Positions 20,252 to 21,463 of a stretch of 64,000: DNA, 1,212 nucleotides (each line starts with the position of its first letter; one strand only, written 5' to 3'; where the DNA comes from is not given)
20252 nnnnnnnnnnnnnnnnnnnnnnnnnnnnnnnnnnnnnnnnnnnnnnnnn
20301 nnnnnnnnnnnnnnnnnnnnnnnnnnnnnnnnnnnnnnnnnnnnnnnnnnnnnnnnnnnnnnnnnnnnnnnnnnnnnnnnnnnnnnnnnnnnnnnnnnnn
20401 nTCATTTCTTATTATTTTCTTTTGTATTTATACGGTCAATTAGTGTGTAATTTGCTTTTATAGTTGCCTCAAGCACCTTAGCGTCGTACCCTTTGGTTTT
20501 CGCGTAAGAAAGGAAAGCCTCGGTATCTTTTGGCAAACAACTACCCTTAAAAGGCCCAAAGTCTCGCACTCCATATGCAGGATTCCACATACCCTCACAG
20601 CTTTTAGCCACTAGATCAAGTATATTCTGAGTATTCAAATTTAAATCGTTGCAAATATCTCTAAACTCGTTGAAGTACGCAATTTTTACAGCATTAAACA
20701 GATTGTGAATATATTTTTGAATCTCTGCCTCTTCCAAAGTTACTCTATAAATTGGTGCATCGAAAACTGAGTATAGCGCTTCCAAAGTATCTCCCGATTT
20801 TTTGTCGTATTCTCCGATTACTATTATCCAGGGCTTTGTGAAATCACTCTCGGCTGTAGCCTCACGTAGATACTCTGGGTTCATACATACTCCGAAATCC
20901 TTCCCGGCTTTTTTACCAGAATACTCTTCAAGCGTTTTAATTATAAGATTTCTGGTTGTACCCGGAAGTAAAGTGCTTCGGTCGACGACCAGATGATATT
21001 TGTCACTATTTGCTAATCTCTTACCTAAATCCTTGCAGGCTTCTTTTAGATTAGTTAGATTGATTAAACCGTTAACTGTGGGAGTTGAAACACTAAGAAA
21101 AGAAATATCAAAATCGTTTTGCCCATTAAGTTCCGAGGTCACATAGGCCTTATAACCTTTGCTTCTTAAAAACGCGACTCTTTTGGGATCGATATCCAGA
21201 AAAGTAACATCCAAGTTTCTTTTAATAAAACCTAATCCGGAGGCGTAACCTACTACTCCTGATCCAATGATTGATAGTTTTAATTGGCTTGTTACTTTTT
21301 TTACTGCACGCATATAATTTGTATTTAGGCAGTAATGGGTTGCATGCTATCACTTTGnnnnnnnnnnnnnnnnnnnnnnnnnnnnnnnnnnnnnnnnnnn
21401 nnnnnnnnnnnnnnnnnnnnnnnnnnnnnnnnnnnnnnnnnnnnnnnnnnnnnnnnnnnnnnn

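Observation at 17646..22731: Minimal alginate-like module: short UGDH-family dehydrogenase + GT2(QxxRW)-LysM-beta-helix fusion synthase + BNR hydrolase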

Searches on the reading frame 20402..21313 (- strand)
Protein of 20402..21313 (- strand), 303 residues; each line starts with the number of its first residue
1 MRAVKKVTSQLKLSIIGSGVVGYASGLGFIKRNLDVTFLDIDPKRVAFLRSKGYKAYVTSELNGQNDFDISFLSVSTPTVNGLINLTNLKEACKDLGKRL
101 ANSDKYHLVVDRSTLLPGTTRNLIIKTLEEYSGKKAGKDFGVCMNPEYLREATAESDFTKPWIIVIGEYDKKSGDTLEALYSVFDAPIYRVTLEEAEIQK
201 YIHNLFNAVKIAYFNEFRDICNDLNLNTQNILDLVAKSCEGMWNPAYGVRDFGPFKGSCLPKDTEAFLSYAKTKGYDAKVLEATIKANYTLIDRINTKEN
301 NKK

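Call 4: search_protein_families(library=pfam, proteins=[window:20402-21313:-], max_evalue=0.01)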
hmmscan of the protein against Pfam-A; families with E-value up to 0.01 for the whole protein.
window:20402-21313:- (303 aa): 2 families
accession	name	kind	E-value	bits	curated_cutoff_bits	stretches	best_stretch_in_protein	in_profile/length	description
PF03721.20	UDPG_MGDP_dh_N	-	7.1e-28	97.9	27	1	12-180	2-187/187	UDP-glucose/GDP-mannose dehydrogenase family, NAD binding domain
PF00984.24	UDPG_MGDP_dh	-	7e-19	68.2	25.4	1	194-288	1-92/94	UDP-glucose/GDP-mannose dehydrogenase family, central domain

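Call 5: search_protein_families(library=ncbifam, proteins=[window:20402-21313:-], max_evalue=0.01)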
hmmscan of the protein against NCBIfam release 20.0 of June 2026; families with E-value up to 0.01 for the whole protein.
window:20402-21313:- (303 aa): 8 families
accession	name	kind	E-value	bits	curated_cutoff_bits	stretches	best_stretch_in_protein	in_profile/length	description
TIGR03026.1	NDP-sugDHase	subfamily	7e-58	196.3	189.8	1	12-295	2-300/413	nucleotide sugar dehydrogenase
NF041297.1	UDPGDh_AglM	equivalog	1.3e-48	166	670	1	55-291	62-300/429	UDP-glucose 6-dehydrogenase AglM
NF047673.2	TeichurnBiosyTuaD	equivalog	3.6e-35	122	700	1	66-290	76-292/439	UDP-glucose 6-dehydrogenase TuaD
NF011631.0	PRK15057.1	equivalog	5e-18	65.4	757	1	142-295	136-287/388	UDP-glucose 6-dehydrogenase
NF040825.1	UDPMaNacDH_Arch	equivalog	7.1e-17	61.4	750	1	56-273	64-272/418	UDP-N-acetyl-D-mannosamine dehydrogenase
NF011729.0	PRK15182.1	equivalog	5.8e-11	41.8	592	1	50-285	60-287/425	Vi polysaccharide biosynthesis UDP-N-acetylglucosamine C-6 dehydrogenase TviB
NF008286.0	PRK11064.1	equivalog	1.9e-05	23.5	459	1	165-237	176-249/420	UDP-N-acetyl-D-mannosamine dehydrogenase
NF001316.0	PRK00258.2-5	equivalog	0.0023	17.2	247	1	1-72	104-174/263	shikimate dehydrogenase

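Call 13: search_solved_structures(query=window:20402-21313:-, max_evalue=0.001, show_alignments=2)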
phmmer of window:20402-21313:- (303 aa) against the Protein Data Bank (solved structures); distinct sequences matched with E-value up to 0.001: 30.
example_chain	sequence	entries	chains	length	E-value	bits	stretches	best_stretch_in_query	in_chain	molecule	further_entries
1mfz_A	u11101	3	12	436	3.8e-47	164.1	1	63-288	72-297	GDP-mannose 6-dehydrogenase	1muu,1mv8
3vtf_A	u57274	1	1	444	2.1e-34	122.2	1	63-289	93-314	UDP-glucose 6-dehydrogenase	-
3gg2_A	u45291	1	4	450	3.7e-23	85.3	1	66-288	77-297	Sugar dehydrogenase, UDP-glucose/GDP-mannose dehydrogenase family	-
2y0e_A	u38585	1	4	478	4.2e-23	85.2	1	11-290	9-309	UDP-GLUCOSE DEHYDROGENASE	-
2y0c_A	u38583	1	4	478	5.8e-23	84.7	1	11-290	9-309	UDP-GLUCOSE DEHYDROGENASE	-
2y0d_A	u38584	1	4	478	5.8e-23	84.7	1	11-290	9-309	UDP-GLUCOSE DEHYDROGENASE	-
4a7p_A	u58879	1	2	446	3.4e-22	82.2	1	52-288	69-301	UDP-GLUCOSE DEHYDROGENASE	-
4xr9_A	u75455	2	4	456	2.6e-13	53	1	9-282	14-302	CalS8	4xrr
3phl_A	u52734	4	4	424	2.9e-13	52.9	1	139-293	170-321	UDP-glucose 6-dehydrogenase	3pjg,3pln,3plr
3pid_A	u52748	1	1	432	3.1e-13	52.8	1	139-293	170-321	UDP-glucose 6-dehydrogenase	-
4r16_A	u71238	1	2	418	9.4e-13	51.2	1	17-273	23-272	418aa long hypothetical UDP-N-acetyl-D-mannosaminuronic acid dehydrogenase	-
7kws_A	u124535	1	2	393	3e-12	49.6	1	11-269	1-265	UDP-glucose 6-dehydrogenase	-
3g79_A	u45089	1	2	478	2.1e-10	43.5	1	59-264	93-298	NDP-N-acetyl-D-galactosaminuronic acid dehydrogenase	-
3ojl_A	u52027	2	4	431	4e-09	39.3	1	12-263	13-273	Cap5O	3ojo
6c58_A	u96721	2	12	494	5.6e-09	38.8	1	64-264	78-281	UDP-glucose 6-dehydrogenase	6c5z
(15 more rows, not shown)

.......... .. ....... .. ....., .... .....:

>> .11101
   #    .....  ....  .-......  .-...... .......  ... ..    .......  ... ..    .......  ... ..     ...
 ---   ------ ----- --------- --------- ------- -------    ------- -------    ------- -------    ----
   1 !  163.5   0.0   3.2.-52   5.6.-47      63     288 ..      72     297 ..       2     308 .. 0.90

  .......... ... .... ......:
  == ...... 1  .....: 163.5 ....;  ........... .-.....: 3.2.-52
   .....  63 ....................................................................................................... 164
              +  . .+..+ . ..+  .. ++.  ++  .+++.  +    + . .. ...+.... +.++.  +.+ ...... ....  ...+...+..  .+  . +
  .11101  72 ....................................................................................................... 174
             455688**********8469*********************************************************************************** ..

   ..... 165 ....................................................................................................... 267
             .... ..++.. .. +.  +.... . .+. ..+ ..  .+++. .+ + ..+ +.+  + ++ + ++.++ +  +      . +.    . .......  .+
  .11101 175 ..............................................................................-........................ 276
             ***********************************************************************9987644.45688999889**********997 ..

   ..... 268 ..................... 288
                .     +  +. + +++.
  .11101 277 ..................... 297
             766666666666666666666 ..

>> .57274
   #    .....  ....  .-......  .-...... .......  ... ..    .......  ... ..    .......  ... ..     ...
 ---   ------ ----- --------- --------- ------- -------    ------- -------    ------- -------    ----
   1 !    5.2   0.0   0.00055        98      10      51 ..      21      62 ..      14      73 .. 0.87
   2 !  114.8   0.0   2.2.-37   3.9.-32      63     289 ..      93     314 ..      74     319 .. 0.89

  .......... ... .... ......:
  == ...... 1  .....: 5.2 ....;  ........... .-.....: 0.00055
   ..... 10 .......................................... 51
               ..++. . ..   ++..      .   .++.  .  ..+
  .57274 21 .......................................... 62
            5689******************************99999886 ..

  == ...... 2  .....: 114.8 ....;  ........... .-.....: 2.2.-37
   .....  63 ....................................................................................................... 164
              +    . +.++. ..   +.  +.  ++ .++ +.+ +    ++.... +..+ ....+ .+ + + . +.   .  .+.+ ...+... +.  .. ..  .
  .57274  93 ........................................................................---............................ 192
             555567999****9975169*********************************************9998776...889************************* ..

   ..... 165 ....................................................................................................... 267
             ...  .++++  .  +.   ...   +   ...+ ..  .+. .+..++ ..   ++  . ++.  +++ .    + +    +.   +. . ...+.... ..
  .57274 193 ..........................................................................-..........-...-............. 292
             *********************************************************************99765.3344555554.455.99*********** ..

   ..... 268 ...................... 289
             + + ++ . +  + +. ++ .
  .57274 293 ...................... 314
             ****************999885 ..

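Call 16: find_homologous_proteins(query=window:20402-21313:-, max_evalue=0.00001)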
Query window:20402-21313:- (303 aa): 1603 proteins with E <= 0.00001 among 2843 candidates; the best 120 are listed.
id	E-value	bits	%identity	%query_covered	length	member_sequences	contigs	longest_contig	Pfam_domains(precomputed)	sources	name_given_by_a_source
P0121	1.3e-198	676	100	100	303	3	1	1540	PF00984.25,PF03721.21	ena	-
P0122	2.5e-143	495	71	98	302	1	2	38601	PF00984.25,PF03721.21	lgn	-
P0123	3.7e-143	494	71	100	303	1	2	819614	PF00984.25,PF03721.21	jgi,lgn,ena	jgi:UDPglucose 6-dehydrogenase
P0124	2.6e-138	478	70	97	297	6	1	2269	PF00984.25,PF03721.21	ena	-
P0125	1.1e-133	463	68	98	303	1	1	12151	PF00984.25,PF03721.21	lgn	-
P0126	2.8e-114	399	59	95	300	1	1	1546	PF00984.25,PF03721.21,PF03807.24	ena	-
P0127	2.5e-112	393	59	94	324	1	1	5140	PF19246.5,PF00984.25,PF02558.23,PF03721.21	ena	-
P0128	4.3e-110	386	57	99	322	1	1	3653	PF00984.25,PF03721.21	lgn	-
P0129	4.4e-110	386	61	91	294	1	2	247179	PF00984.25,PF03446.22,PF03721.21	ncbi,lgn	-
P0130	4.4e-110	386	60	93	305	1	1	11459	PF00984.25,PF03721.21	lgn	-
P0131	1.4e-109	384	60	91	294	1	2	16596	PF00984.25,PF03721.21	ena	-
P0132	3.6e-109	383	56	90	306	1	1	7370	PF00984.25,PF03721.21,PF03807.24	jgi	jgi:UDPglucose 6-dehydrogenase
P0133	3.9e-109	382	57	98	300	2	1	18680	PF00984.25,PF03721.21,PF03807.24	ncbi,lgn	-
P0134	8.3e-109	381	56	90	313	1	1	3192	PF00984.25,PF03721.21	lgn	-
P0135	1.2e-108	381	57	93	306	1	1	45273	PF00984.25,PF03721.21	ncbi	-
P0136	4.1e-108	379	58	94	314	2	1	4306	PF00984.25,PF03721.21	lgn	-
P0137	6.5e-108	378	55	98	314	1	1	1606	PF00984.25,PF03721.21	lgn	-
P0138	8.6e-108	378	57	94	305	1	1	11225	PF00984.25,PF03721.21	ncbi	-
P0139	9.8e-108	378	57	90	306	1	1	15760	PF00984.25,PF03721.21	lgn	-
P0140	3.9e-107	376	56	95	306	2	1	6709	PF00984.25,PF03721.21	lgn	-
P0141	9.9e-107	375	56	96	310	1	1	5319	PF00984.25,PF03721.21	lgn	-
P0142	1.9e-106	374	58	92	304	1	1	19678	PF00984.25,PF03721.21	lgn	-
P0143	3.5e-106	373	59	94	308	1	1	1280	PF00984.25,PF03721.21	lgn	-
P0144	3.5e-106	373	55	92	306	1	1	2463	PF00984.25,PF03721.21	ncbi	-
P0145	8.2e-106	371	55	93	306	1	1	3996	PF00984.25,PF03721.21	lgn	-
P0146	8.3e-106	371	56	95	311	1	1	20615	PF00984.25,PF03721.21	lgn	-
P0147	1.1e-105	371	57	96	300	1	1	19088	PF00984.25,PF03721.21,PF03807.24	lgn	-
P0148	2.2e-105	370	57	95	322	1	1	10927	PF00984.25,PF03721.21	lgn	-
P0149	5.5e-105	369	58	95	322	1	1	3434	PF00984.25,PF03446.22,PF03721.21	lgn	-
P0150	1.4e-104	367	58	96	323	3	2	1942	PF00984.25,PF03446.22,PF03721.21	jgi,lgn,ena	jgi:UDPglucose 6-dehydrogenase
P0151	1.9e-104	367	59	93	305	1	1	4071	PF00984.25,PF03721.21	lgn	-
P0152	2.7e-104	367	58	96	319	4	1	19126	PF00984.25,PF03721.21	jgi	-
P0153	3.1e-104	366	57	95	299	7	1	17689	PF00984.25,PF03721.21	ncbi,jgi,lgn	ncbi:MAG: UDP-glucose 6-dehydrogenase [Candidatus Parcubacteria bacterium]|jgi:UDPglucose 6-dehydrog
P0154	4.4e-104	366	57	94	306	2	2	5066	PF00984.25,PF03721.21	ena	-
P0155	4.5e-104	366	56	94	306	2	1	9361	PF00984.25,PF03721.21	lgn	-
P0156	5.1e-104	366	58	92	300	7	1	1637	PF00984.25,PF03721.21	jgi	-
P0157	5.2e-104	366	58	96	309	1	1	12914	PF00984.25,PF02254.25,PF02558.23,PF03721.21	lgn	-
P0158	1.2e-103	364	55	95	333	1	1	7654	PF00984.25,PF03721.21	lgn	-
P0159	1.8e-103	364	57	94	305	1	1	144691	PF00984.25,PF03721.21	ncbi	-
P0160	2.0e-103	364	56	95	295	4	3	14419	PF00984.25,PF03721.21,PF03807.24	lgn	-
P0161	2.0e-103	364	57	96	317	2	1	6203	PF00984.25,PF03721.21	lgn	-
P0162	3.7e-103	363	55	96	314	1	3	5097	PF00984.25,PF03721.21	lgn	-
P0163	4.8e-103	362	56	93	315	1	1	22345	PF00984.25,PF03446.22,PF03721.21,PF03807.24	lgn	-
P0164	5.6e-103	362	58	91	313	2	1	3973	PF00984.25,PF03721.21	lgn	-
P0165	5.6e-103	362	56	96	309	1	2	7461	PF00984.25,PF03721.21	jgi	-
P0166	6.2e-103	362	54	96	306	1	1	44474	PF00984.25,PF03721.21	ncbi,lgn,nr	ncbi:MAG: nucleotide sugar dehydrogenase [bacterium]|nr:nucleotide sugar dehydrogenase [bacterium]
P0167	7.7e-103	362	53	100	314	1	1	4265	PF00984.25,PF03721.21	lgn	-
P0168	1.0e-102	361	55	97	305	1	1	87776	PF00984.25,PF03721.21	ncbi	-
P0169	3.2e-102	360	55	93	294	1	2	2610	PF00984.25,PF03721.21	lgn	-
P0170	4.2e-102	359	55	93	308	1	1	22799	PF00984.25,PF03721.21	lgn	-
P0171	4.6e-102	359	54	95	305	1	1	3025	PF00984.25,PF03721.21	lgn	-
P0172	6.9e-102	359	58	91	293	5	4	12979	PF00984.25,PF03721.21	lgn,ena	-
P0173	7.7e-102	358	55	97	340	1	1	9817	PF00984.25,PF03721.21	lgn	-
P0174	8.2e-102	358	56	93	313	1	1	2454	PF00984.25,PF03721.21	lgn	-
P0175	8.6e-102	358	56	94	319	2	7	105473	PF00984.25,PF02558.23,PF03721.21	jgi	-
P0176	9.1e-102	358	56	96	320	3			PF00984.25,PF02254.25,PF03446.22,PF03721.21,PF03807.24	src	-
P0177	9.2e-102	358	54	94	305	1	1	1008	PF00984.25,PF03721.21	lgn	-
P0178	9.7e-102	358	53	97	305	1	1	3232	PF00984.25,PF03721.21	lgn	-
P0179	1.1e-101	358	57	93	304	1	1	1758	PF00984.25,PF03721.21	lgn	-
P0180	1.5e-101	357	55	97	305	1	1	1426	PF00984.25,PF03721.21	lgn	-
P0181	2.2e-101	357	55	96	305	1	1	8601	PF00984.25,PF03721.21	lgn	-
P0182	5.3e-101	356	56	93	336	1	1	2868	PF00984.25,PF03721.21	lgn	-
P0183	7.0e-101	355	54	95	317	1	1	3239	PF00984.25,PF03721.21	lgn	-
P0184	8.3e-101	355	55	93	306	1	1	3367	PF00984.25,PF03721.21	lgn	-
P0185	8.5e-101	355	53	96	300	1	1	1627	PF00984.25,PF03721.21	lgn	-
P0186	1.5e-100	354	56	95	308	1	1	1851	PF00984.25,PF03721.21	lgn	-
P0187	2.3e-100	354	55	89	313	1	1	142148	PF00984.25,PF03721.21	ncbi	ncbi:MAG: nucleotide sugar dehydrogenase [Candidatus Andersenbacteria bacterium]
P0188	2.3e-100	354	55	95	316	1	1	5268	PF00984.25,PF03721.21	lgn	-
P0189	2.7e-100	353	55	96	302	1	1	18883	PF00984.25,PF03721.21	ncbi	-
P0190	3.2e-100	353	54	96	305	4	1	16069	PF00984.25,PF03721.21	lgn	-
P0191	3.8e-100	353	54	96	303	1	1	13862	PF00984.25,PF03721.21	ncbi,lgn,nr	ncbi:MAG: hypothetical protein Q7S79_00900 [bacterium]|nr:hypothetical protein [bacterium]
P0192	4.2e-100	353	55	96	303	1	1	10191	PF00984.25,PF03721.21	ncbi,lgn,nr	ncbi:MAG: UDP-glucose/GDP-mannose dehydrogenase family protein [Actinobacteria bacterium]|nr:UDP-glu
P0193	5.9e-100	352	55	92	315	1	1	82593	PF00984.25,PF03721.21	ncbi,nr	ncbi:UDP-glucose/GDP-mannose dehydrogenase family protein [Candidatus Daviesbacteria bacterium]|nr:U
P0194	6.2e-100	352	56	93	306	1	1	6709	PF00984.25,PF03721.21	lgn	-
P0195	6.5e-100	352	55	93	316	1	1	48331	PF00984.25,PF02254.25,PF03721.21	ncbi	-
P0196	8.3e-100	352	53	97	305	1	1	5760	PF00984.25,PF03721.21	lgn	-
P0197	9.8e-100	352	54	93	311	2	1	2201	PF00984.25,PF03721.21,PF03807.24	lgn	-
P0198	1.3e-99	351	53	96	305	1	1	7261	PF00984.25,PF03721.21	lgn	-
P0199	1.4e-99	351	55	95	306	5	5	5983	PF00984.25,PF03721.21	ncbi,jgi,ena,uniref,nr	ncbi:hypothetical protein COT64_02870 [Candidatus Shapirobacteria bacterium CG09_land_8_20_14_0_10_3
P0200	1.5e-99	351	54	96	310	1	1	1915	PF00984.25,PF03721.21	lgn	-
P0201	1.5e-99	351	56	91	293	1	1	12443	PF00984.25,PF03721.21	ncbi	-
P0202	1.8e-99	351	56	95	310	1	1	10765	PF00984.25,PF03721.21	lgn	-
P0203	3.4e-99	350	53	97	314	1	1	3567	PF00984.25,PF03721.21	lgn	-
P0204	4.1e-99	350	55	93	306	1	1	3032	PF00984.25,PF03721.21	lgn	-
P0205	5.4e-99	349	56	95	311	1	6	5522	PF00984.25,PF03721.21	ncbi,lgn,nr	ncbi:UDP-glucose/GDP-mannose dehydrogenase family protein [Candidatus Roizmanbacteria bacterium]|nr:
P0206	6.8e-99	349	52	96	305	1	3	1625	PF00984.25,PF03721.21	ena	-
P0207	7.3e-99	349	58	92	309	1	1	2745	PF00984.25,PF03721.21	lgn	-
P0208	7.9e-99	349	54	93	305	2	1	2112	PF00984.25,PF03721.21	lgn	-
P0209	1.4e-98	348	53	93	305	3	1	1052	PF00984.25,PF03721.21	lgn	-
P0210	1.9e-98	347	54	94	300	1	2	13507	PF00984.25,PF03721.21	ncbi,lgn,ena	-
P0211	1.9e-98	347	57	92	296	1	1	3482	PF00984.25,PF02558.23,PF03721.21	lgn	-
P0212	1.9e-98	347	55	95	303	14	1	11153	PF00984.25,PF03721.21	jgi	-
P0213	2.6e-98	347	55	94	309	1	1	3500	PF00984.25,PF02254.25,PF03446.22,PF03721.21,PF03807.24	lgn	-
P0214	3.3e-98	347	53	99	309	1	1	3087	PF00984.25,PF03721.21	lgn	-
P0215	3.5e-98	346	53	100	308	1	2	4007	PF00984.25,PF03721.21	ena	-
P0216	3.6e-98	346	53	97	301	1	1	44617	PF00984.25,PF03721.21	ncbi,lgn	-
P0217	3.6e-98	346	55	94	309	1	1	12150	PF00984.25,PF03721.21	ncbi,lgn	-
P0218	3.7e-98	346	55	95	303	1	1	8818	PF00984.25,PF03721.21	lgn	-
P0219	4.7e-98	346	54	96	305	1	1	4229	PF00984.25,PF03721.21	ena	-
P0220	5.7e-98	346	53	93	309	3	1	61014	PF00984.25,PF03721.21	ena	-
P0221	7.0e-98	345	53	96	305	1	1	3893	PF00984.25,PF03721.21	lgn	-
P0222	8.6e-98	345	55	96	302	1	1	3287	PF00984.25,PF03721.21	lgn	-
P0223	9.4e-98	345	55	94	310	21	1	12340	PF00984.25,PF03721.21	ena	-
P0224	1.1e-97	345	54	96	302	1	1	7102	PF00984.25,PF03721.21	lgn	-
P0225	1.2e-97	345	55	93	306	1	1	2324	PF00984.25,PF02558.23,PF03721.21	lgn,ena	-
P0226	1.4e-97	345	53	94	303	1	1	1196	PF00984.25,PF03721.21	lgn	-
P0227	1.5e-97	344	55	92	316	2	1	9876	PF00984.25,PF02254.25,PF03721.21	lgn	-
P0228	1.8e-97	344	53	96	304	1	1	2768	PF00984.25,PF02558.23,PF03721.21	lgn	-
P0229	2.7e-97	344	54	94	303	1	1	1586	PF00984.25,PF03721.21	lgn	-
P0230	3.1e-97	343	53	95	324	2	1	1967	PF00984.25,PF03721.21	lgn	-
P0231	4.4e-97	343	54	95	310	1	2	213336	PF00984.25,PF03721.21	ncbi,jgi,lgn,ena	-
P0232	4.4e-97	343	54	95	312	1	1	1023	PF00984.25,PF02558.23,PF03721.21,PF03807.24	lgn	-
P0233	5.1e-97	343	54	91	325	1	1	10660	PF00984.25,PF02558.23,PF03721.21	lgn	-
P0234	5.2e-97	343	55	89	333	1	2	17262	PF00984.25,PF03721.21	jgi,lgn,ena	jgi:UDPglucose 6-dehydrogenase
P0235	5.9e-97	342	52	95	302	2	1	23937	PF00984.25,PF03721.21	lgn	-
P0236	6.4e-97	342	54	95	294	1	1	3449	PF00984.25,PF03721.21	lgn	-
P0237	6.6e-97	342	55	91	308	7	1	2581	PF00984.25,PF03721.21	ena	-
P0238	6.7e-97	342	53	93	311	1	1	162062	PF00984.25,PF03721.21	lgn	-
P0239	6.8e-97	342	54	94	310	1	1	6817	PF00984.25,PF03721.21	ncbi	-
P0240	6.8e-97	342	55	93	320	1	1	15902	PF00984.25,PF03721.21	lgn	-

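Call 109: search_protein_representatives(protein=window:20402-21313:-)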
Query: 303 residues. Proteins with E-value up to 0.001 (for the whole library): 12687; up to 1e-10: 5158; up to 1e-30: 424. The best 150 are listed.
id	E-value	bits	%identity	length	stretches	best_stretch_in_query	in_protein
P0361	3.0e-87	308.9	51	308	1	11-291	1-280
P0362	4.6e-87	308.3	50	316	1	10-292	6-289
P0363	2.0e-80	286.5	51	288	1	11-287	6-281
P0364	2.5e-78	279.6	48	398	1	12-289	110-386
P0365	4.2e-75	269.0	48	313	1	11-290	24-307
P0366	1.4e-74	267.3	45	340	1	10-296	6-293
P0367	6.6e-72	258.5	47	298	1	9-289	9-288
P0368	1.2e-69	251.1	48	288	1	12-288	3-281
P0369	4.0e-69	249.4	44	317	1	9-290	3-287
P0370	9.2e-69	248.2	44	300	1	12-292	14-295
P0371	4.0e-68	246.1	51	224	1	12-232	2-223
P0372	3.5e-65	236.5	43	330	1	12-289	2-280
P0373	4.1e-65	236.3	43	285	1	12-288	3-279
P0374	4.4e-65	236.1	44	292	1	12-290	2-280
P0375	6.5e-65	235.6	52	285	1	12-291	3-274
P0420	4.0e-52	193.6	43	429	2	51-290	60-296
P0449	1.1e-46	175.8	46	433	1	65-279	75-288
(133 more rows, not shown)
